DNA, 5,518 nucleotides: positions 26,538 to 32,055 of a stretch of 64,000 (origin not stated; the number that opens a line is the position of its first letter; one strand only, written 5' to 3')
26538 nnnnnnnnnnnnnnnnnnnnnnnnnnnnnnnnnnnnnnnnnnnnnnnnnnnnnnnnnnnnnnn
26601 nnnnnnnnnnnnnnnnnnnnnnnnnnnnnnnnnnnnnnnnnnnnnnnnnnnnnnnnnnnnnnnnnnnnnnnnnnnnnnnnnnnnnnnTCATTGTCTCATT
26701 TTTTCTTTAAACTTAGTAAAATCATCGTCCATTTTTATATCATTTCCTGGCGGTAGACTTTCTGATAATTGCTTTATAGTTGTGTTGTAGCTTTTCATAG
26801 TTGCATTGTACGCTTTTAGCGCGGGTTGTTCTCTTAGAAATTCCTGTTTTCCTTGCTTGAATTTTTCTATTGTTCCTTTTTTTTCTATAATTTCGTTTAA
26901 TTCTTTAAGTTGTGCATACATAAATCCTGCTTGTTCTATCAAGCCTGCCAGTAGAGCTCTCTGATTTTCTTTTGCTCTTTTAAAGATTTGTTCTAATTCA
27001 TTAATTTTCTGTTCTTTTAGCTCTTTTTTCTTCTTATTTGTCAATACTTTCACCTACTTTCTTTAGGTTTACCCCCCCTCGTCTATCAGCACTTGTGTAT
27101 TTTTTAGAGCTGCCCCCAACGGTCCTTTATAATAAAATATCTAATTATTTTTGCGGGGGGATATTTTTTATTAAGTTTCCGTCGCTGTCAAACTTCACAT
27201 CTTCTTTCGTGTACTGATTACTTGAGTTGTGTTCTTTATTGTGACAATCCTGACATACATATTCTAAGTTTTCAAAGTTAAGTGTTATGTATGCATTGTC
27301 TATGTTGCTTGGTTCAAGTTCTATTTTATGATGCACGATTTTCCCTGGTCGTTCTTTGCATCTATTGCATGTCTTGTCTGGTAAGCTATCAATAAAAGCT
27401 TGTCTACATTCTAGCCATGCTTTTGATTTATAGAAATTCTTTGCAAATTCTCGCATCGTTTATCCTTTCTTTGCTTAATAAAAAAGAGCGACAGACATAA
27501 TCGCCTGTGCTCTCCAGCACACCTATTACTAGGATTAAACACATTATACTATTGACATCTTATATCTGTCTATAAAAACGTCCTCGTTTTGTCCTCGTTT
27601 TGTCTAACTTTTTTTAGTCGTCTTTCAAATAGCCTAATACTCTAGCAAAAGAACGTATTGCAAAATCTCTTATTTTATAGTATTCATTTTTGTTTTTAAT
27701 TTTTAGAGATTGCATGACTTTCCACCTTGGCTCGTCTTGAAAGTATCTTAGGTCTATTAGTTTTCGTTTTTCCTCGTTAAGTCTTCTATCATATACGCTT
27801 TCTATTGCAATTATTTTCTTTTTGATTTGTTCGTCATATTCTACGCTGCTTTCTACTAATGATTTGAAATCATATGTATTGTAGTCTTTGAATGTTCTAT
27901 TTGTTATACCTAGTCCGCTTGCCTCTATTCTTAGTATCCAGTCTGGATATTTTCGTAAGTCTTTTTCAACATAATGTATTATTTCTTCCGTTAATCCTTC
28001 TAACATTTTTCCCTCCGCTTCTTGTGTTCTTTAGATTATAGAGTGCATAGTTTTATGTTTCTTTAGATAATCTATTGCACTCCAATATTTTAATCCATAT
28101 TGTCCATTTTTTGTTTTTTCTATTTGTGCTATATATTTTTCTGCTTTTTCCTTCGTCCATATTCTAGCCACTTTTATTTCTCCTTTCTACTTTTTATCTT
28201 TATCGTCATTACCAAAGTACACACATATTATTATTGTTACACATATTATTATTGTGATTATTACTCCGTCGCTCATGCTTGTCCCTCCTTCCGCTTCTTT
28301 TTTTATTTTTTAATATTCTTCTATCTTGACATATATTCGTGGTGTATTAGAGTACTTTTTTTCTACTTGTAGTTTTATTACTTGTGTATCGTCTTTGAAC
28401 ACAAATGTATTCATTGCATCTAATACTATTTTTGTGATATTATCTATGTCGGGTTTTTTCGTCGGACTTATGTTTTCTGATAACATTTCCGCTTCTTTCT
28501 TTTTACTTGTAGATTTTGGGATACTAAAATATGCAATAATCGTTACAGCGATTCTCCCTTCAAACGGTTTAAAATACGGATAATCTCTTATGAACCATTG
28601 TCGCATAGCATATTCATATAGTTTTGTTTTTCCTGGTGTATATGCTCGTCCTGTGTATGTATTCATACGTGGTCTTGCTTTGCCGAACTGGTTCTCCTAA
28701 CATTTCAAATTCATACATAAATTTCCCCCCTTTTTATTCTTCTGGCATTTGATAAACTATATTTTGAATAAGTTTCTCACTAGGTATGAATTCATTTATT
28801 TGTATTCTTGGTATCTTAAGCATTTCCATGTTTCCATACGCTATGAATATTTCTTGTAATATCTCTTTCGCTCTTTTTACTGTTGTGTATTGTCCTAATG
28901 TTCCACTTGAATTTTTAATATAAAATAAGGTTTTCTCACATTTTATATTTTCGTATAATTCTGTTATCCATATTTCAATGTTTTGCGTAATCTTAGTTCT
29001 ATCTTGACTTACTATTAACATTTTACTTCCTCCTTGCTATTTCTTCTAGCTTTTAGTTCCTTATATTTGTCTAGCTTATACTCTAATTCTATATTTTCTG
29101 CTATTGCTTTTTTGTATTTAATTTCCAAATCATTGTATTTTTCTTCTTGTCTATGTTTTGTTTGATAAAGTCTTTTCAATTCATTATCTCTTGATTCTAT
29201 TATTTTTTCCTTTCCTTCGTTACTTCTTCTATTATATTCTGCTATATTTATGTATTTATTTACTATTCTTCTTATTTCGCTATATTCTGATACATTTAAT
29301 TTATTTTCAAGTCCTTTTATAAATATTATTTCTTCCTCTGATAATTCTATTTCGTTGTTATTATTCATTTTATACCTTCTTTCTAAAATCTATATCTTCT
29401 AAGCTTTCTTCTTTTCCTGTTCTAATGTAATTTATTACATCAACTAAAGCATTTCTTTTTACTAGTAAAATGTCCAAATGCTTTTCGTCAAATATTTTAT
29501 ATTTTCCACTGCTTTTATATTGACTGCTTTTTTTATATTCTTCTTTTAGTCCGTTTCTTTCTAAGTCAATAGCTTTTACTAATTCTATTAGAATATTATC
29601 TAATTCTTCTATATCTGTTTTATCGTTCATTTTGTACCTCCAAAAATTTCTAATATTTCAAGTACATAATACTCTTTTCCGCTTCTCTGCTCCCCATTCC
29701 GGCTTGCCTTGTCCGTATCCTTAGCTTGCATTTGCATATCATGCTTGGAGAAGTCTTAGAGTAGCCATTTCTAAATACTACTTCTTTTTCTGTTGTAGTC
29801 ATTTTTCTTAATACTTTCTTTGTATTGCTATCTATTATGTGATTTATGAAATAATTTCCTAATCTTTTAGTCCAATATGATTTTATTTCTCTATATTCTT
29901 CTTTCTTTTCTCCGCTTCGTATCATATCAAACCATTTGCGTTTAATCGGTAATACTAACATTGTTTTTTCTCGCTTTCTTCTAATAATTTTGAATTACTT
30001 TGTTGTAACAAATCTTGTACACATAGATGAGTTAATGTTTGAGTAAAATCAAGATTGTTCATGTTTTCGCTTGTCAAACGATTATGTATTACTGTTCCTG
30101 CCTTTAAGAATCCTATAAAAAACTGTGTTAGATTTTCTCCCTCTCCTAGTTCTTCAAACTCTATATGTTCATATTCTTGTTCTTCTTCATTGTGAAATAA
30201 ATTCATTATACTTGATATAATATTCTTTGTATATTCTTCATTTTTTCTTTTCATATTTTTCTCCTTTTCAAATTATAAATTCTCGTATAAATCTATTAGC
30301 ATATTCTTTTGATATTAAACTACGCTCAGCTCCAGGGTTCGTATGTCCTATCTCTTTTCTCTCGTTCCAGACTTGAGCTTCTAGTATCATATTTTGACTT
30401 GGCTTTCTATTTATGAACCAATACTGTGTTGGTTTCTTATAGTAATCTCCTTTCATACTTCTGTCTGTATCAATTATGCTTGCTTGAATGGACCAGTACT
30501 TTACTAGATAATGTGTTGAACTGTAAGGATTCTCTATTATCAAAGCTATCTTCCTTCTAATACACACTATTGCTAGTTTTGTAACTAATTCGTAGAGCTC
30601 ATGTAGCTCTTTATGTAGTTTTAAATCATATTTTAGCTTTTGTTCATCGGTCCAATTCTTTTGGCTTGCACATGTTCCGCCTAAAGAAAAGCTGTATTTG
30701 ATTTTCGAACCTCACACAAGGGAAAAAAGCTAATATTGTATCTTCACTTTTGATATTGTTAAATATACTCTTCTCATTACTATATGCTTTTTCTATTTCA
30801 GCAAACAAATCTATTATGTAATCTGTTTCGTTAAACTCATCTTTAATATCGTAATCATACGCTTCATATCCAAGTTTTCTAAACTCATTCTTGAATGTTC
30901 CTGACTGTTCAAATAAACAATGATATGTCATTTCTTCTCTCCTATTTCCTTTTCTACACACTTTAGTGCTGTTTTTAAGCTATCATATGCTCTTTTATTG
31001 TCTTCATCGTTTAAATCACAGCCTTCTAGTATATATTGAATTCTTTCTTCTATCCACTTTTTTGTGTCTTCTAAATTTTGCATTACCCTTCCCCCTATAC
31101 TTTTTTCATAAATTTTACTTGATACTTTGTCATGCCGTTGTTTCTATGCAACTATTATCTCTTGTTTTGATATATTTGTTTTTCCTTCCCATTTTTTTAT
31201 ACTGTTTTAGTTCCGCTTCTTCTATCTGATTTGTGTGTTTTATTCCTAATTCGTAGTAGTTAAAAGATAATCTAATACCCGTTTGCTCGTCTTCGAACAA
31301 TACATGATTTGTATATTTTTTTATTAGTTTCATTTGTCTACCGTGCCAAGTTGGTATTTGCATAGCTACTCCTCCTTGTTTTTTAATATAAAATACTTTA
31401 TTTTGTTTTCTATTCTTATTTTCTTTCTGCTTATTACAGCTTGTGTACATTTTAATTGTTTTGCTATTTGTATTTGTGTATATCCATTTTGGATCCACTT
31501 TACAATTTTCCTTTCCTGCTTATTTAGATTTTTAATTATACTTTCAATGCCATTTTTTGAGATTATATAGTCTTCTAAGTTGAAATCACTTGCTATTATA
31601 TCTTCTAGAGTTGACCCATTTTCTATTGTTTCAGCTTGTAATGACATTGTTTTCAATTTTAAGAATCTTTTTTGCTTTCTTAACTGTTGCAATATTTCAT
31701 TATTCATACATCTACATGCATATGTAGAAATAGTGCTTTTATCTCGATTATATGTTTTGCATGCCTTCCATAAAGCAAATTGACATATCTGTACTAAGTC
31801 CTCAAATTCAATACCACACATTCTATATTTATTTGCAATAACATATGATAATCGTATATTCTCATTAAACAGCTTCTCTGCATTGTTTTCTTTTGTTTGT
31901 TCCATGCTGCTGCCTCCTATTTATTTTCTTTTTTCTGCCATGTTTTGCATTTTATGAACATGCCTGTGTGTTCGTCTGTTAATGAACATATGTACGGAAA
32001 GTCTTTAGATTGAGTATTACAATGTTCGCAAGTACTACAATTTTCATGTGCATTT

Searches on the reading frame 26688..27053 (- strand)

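Call 72: search_protein_families(library=pfam, proteins=[window:26688-27053:-], max_evalue=0.001)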
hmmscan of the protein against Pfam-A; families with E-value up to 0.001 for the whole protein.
window:26688-27053:- (121 aa): 1 family
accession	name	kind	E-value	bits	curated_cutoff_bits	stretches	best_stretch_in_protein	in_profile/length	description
PF16068.10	DUF4810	-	0.00069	20.5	34.7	0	7-57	16-66/85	Domain of unknown function (DUF4810)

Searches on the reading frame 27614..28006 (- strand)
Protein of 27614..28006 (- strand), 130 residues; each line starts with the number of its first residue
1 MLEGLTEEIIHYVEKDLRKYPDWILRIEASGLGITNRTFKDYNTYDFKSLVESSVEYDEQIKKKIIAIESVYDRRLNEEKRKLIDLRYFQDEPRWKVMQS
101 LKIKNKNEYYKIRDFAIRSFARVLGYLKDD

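Call 17: search_protein_families(library=phrogs, proteins=[window:27614-28006:-], max_evalue=0.001)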
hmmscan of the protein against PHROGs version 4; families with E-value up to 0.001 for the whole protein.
window:27614-28006:- (130 aa): 2 families
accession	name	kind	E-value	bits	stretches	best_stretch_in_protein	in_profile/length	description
phrog_248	-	transcription regulation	2e-12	48.5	1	7-128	19-141/161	transcriptional activator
phrog_36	-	transcription regulation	0.0006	20.5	0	59-128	124-191/220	transcriptional regulator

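Call 72: search_protein_families(library=pfam, proteins=[window:27614-28006:-], max_evalue=0.001)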
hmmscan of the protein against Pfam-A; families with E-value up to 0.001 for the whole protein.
window:27614-28006:- (130 aa): 0 families

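Call 76: search_protein_families(library=ncbifam, proteins=[window:27614-28006:-], max_evalue=0.01)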
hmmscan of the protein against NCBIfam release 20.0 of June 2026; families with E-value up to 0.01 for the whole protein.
window:27614-28006:- (130 aa): 1 family
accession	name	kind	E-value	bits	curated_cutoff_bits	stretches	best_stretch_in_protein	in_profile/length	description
TIGR01636.1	phage_rinA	subfamily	0.00035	20.7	31.9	1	60-126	68-134/134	phage transcriptional regulator, RinA family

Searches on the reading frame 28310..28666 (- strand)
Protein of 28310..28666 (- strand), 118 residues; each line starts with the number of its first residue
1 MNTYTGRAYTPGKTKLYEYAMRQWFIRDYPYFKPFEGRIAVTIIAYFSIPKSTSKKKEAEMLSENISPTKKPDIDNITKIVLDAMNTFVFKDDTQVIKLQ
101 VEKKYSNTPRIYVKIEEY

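Call 17: search_protein_families(library=phrogs, proteins=[window:28310-28666:-], max_evalue=0.001)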
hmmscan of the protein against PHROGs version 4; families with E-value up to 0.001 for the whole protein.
window:28310-28666:- (118 aa): 5 families
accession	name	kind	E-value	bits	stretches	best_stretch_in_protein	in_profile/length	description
phrog_140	-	DNA, RNA and nucleotide metabolism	3.6e-38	132.4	1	5-117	59-167/219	RusA-like Holliday junction resolvase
phrog_34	-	DNA, RNA and nucleotide metabolism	1e-08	36.2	1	23-118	120-194/259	RusA-like Holliday junction resolvase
phrog_24390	-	unknown function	7e-07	30.5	1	69-115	9-55/62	-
phrog_1532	-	unknown function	9.7e-05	23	1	71-117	23-71/80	-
phrog_11573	-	unknown function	0.00059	21.1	1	68-110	58-100/110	-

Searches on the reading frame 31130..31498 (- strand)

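Call 3: search_protein_families(library=pfam, proteins=[window:31130-31498:-], max_evalue=1)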
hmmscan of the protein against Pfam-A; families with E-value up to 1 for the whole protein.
window:31130-31498:- (122 aa): 1 family
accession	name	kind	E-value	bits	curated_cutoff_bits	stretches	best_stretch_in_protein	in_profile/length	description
PF04115.18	Ureidogly_lyase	-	0.052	13.6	23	1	24-73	98-146/162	Ureidoglycolate lyase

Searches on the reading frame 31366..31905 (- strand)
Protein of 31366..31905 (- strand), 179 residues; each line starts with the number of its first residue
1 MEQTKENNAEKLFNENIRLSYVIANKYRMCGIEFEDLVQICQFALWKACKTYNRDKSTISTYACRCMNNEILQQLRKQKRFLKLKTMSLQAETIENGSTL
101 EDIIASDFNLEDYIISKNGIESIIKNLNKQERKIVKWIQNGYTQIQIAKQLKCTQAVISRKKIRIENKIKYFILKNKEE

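Call 3: search_protein_families(library=pfam, proteins=[window:31366-31905:-], max_evalue=1)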
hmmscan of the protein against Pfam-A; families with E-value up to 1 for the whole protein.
window:31366-31905:- (179 aa): 8 families
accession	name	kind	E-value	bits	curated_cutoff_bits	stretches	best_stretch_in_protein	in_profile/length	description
PF04542.20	Sigma70_r2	-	8.5e-15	54.7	24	1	12-80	1-70/71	Sigma-70 region 2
PF00196.25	GerE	-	3.8e-05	23.6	23.5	1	126-170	2-46/57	Bacterial regulatory proteins, luxR family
PF16810.10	RXLR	-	0.0006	20.7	26.9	1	69-155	41-119/141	RXLR phytopathogen effector protein, Avirulence activity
PF13936.12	HTH_38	-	0.0032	17.6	27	1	126-160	4-39/44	Helix-turn-helix domain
PF01371.25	Trp_repressor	-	0.032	14.7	27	1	133-167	40-75/88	Trp repressor protein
PF04545.22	Sigma70_r4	-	0.08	12.9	24.1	1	124-165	2-44/50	Sigma-70, region 4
PF01418.23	HTH_6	-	0.093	13.2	28.3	1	119-159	6-52/77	Helix-turn-helix domain, rpiR family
PF13518.12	HTH_28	-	0.19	12.3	25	1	133-156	4-27/52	Helix-turn-helix domain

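Call 4: search_protein_families(library=phrogs, proteins=[window:31366-31905:-], max_evalue=0.01)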
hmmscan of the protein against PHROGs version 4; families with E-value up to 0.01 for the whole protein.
window:31366-31905:- (179 aa): 7 families
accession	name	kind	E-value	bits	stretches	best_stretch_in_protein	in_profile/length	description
phrog_351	-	transcription regulation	3.2e-30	106.4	1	5-177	501-730/928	RNA polymerase sigma factor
phrog_1740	-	transcription regulation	1.4e-11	44.6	1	34-172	83-215/567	RNA polymerase sigma factor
phrog_6831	-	transcription regulation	2.6e-05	25.1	1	135-160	12-37/68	transcriptional regulator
phrog_14826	-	unknown function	3.6e-05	24.5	1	121-176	87-145/231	-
phrog_12839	-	unknown function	0.00033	21.4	1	11-137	32-160/222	-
phrog_13787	-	unknown function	0.0018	19.4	1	76-171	68-166/172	-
phrog_5767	-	transcription regulation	0.0073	16.7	1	120-178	281-341/393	sigma factor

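Call 5: search_protein_families(library=ncbifam, proteins=[window:31366-31905:-], max_evalue=1)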
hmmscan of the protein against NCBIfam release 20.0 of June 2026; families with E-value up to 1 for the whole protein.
window:31366-31905:- (179 aa): 60 families (the best 25 are shown)
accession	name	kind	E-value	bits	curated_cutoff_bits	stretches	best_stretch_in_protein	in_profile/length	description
TIGR02937.1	sigma70-ECF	superfamily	5.4e-21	74.9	42.9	1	9-170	3-162/165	sigma-70 family RNA polymerase sigma factor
NF004471.0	PRK05803.1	subfamily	4.9e-20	71.8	252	1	1-171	44-226/235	RNA polymerase sporulation sigma factor SigK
NF006158.0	PRK08301.1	equivalog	5.9e-18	65.2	339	1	2-171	54-235/241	RNA polymerase sporulation sigma factor SigE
TIGR02835.1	spore_sigmaE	equivalog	3.6e-17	62.6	348.6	1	3-174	48-231/234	RNA polymerase sporulation sigma factor SigE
TIGR02846.1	spore_sigmaK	equivalog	4e-17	62.5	298.65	1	4-168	45-221/227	RNA polymerase sporulation sigma factor SigK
TIGR02980.1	SigBFG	subfamily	1.3e-16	61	234.35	2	7-83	3-80/227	SigB/SigF/SigG family RNA polymerase sigma factor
TIGR02885.1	spore_sigF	equivalog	3.9e-14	53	321.45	2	4-79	8-84/231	RNA polymerase sporulation sigma factor SigF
NF004052.0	PRK05572.1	subfamily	3.2e-11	43.2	311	2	6-78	31-104/252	SigF/SigG family RNA polymerase sporulation sigma factor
TIGR02393.1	RpoD_Cterm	equivalog_domain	3.6e-10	39.8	354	1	10-84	3-78/238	RNA polymerase sigma factor RpoD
NF006071.0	PRK08215.1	equivalog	6.4e-10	39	372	2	1-79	31-110/258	RNA polymerase sporulation sigma factor SigG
TIGR02985.1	Sig70_bacteroi1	subfamily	1.1e-09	38.8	126.4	1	10-159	4-148/162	RNA polymerase sigma-70 factor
NF041931.2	MzaA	equivalog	8.2e-09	34.8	800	1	5-71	473-540/726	MZA anti-phage system associated sigma-70 family RNA polymerase sigma factor MzaA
TIGR02997.1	Sig70-cyanoRpoD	subfamily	1.1e-08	34.7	384.5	1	8-84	75-152/298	RNA polymerase sigma factor, RpoD/SigA family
NF005643.0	PRK07406.1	equivalog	1.3e-08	34.3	500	1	7-85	160-239/397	RNA polymerase sigma factor RpoD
TIGR02850.1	spore_sigG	equivalog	1.5e-08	34.4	457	2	3-79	30-107/254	RNA polymerase sporulation sigma factor SigG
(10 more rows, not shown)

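Call 75: search_protein_families(library=padloc, proteins=[window:31366-31905:-], max_evalue=0.01)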
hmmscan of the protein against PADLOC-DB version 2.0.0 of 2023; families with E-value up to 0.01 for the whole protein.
window:31366-31905:- (179 aa): 3 families
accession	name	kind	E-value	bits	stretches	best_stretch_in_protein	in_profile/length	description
PDLC02203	MzaA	-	3.7e-07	26.8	1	10-85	432-508/683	-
PDLC01848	CARF3--CARF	-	4.9e-05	21.1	1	119-164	127-172/197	-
PDLC01851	CARF3--CARF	-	0.00037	18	1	117-173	200-256/279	-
